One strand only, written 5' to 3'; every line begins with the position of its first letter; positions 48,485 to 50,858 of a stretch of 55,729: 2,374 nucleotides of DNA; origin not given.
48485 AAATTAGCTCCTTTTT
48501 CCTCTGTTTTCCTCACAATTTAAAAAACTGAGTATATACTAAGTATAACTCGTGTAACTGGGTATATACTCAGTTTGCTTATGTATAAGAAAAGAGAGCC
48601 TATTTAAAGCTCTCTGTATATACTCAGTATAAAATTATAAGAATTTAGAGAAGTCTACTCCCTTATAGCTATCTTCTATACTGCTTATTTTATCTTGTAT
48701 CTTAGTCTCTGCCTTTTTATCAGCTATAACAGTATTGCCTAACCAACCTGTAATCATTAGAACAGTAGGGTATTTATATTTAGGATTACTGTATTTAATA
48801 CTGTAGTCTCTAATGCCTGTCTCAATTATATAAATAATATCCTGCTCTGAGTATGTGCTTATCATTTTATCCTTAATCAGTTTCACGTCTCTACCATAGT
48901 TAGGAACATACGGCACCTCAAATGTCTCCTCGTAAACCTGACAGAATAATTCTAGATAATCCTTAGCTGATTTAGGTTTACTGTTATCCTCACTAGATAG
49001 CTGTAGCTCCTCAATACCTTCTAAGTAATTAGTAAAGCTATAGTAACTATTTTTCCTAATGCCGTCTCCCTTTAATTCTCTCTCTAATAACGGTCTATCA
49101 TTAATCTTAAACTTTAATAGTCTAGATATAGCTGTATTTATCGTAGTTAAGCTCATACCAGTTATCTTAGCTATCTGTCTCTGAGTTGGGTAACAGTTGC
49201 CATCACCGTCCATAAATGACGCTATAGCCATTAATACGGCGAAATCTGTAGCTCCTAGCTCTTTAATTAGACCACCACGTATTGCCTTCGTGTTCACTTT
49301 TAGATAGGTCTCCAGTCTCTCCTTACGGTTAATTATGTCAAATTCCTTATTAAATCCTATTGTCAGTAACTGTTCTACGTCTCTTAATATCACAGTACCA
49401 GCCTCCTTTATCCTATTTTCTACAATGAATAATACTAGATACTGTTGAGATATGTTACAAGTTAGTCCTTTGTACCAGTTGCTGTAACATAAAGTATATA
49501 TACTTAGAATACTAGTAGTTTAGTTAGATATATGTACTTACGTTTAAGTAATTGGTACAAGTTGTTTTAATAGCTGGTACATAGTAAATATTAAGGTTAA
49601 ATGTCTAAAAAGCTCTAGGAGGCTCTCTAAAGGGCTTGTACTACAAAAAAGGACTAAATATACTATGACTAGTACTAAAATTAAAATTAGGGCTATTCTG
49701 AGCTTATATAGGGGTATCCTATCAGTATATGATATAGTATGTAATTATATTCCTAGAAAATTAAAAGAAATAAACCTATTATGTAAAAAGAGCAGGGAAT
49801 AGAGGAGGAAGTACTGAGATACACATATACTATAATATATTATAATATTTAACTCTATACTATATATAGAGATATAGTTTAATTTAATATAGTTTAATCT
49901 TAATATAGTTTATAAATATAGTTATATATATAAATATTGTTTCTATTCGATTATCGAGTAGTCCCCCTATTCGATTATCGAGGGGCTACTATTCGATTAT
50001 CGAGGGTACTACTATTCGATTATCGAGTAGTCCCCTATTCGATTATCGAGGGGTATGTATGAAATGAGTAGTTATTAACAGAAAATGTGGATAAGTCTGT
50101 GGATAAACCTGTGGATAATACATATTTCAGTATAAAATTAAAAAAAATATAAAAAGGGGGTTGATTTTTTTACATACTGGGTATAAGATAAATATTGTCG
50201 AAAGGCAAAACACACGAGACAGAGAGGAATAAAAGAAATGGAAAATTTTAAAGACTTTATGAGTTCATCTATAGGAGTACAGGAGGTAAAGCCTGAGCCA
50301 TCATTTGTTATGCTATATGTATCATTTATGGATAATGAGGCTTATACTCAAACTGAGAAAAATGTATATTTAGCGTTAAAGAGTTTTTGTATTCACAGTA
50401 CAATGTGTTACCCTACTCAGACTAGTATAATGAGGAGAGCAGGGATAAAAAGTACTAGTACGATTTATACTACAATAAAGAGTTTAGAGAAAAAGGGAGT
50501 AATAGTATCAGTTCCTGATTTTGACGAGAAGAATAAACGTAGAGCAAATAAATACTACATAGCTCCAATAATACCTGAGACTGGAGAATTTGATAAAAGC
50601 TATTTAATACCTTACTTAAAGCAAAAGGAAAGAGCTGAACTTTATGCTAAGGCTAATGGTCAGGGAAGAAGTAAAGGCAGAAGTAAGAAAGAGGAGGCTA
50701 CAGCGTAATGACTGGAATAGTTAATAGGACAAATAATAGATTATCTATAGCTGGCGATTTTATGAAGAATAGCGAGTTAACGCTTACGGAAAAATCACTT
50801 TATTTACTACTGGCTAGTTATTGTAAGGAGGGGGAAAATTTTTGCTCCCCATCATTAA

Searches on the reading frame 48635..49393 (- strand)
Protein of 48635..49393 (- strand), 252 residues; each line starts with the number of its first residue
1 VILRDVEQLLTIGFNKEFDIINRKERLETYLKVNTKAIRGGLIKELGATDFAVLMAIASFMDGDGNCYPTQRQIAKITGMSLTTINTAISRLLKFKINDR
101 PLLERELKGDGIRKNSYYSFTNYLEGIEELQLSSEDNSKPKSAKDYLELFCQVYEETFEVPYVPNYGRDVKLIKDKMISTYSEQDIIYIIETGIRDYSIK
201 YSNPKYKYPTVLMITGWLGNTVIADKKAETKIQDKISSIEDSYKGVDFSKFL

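Call 65: search_protein_families(library=pfam, proteins=[window:48635-49393:-], max_evalue=0.01)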
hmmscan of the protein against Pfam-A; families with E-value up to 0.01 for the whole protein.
window:48635-49393:- (252 aa): 6 families
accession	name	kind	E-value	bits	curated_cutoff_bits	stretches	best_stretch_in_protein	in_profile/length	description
PF13730.12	HTH_36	-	1.8e-13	50.5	25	1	45-92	2-49/55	Helix-turn-helix domain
PF13412.12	HTH_24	-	0.00015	21.7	21.9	1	66-94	15-43/48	Winged helix-turn-helix DNA-binding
PF05732.17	RepL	-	0.00067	19.6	20.3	1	14-92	22-99/164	Firmicute plasmid replication protein (RepL)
PF21984.2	DnaD_N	-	0.0012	19.4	27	1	46-97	14-64/101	DnaD N-terminal domain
PF08281.18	Sigma70_r4_2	-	0.0039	17.3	25.7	1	70-94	28-52/54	Sigma-70, region 4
PF12802.13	MarR_2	-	0.0072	16.9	27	0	49-93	6-45/61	MarR family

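Call 66: search_protein_families(library=phrogs, proteins=[window:48635-49393:-], max_evalue=0.001)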
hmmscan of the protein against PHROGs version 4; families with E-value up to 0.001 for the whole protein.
window:48635-49393:- (252 aa): 9 families
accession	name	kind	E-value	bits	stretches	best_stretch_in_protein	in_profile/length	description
phrog_12720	-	DNA, RNA and nucleotide metabolism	1.5e-18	67.9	1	25-134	7-113/117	DNA binding protein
phrog_270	-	DNA, RNA and nucleotide metabolism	4e-07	30.7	1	44-95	43-94/383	replication initiation protein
phrog_428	-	DNA, RNA and nucleotide metabolism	7.3e-06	26.4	1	24-135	84-189/455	replication initiation protein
phrog_678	-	DNA, RNA and nucleotide metabolism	2.6e-05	25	1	48-133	72-145/346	replication initiation O-like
phrog_186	-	DNA, RNA and nucleotide metabolism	9.2e-05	23.3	1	23-96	15-90/308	DnaD-like helicase loader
phrog_1032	-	DNA, RNA and nucleotide metabolism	9.9e-05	23.5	1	48-95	17-64/281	replication initiation protein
phrog_1835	-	DNA, RNA and nucleotide metabolism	0.00011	22.6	1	23-100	25-99/301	HTH DNA binding protein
phrog_391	-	DNA, RNA and nucleotide metabolism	0.00015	22.5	1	45-95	14-64/298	replication initiation O-like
phrog_11896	-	DNA, RNA and nucleotide metabolism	0.00033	21.6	1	49-92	21-64/225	primosomal protein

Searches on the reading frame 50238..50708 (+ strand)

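Call 65: search_protein_families(library=pfam, proteins=[window:50238-50708:+], max_evalue=0.01)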
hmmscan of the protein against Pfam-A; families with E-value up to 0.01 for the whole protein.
window:50238-50708:+ (156 aa): 4 families
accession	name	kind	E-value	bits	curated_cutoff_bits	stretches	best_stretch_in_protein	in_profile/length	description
PF13730.12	HTH_36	-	3e-09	37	25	1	37-87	4-53/55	Helix-turn-helix domain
PF01726.22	LexA_DNA_bind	-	1.2e-06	28.6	23.7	1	37-93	5-60/65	LexA DNA binding domain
PF08279.18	HTH_11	-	0.005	17.1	25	1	62-91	19-48/55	HTH domain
PF01978.25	TrmB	-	0.0079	16.5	25.6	0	59-93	23-56/68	Sugar-specific transcriptional regulator TrmB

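Call 66: search_protein_families(library=phrogs, proteins=[window:50238-50708:+], max_evalue=0.001)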
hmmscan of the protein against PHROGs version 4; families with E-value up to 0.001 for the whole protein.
window:50238-50708:+ (156 aa): 11 families
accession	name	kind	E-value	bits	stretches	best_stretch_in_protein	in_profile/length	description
phrog_270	-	DNA, RNA and nucleotide metabolism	2.3e-09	38.1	1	29-109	38-116/383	replication initiation protein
phrog_428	-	DNA, RNA and nucleotide metabolism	8.9e-09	36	1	15-115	82-181/455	replication initiation protein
phrog_186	-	DNA, RNA and nucleotide metabolism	2e-08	35.3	1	22-115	21-118/308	DnaD-like helicase loader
phrog_678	-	DNA, RNA and nucleotide metabolism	9.9e-07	29.6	1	34-119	69-145/346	replication initiation O-like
phrog_8102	-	DNA, RNA and nucleotide metabolism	3.8e-06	27.2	1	24-117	20-114/337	replication initiation protein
phrog_3502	-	unknown function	9.7e-06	26.7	1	31-91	44-103/131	-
phrog_15053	-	unknown function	3.6e-05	24.1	1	35-112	43-120/343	-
phrog_1835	-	DNA, RNA and nucleotide metabolism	0.00014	22.3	1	32-114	37-123/301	HTH DNA binding protein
phrog_391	-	DNA, RNA and nucleotide metabolism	0.0004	21.1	1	30-110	9-90/298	replication initiation O-like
phrog_345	-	DNA, RNA and nucleotide metabolism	0.0007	20.4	1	38-129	45-119/297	replication initiation O-like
phrog_19047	-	transcription regulation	0.00099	19.8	0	27-112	178-255/269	transcriptional regulator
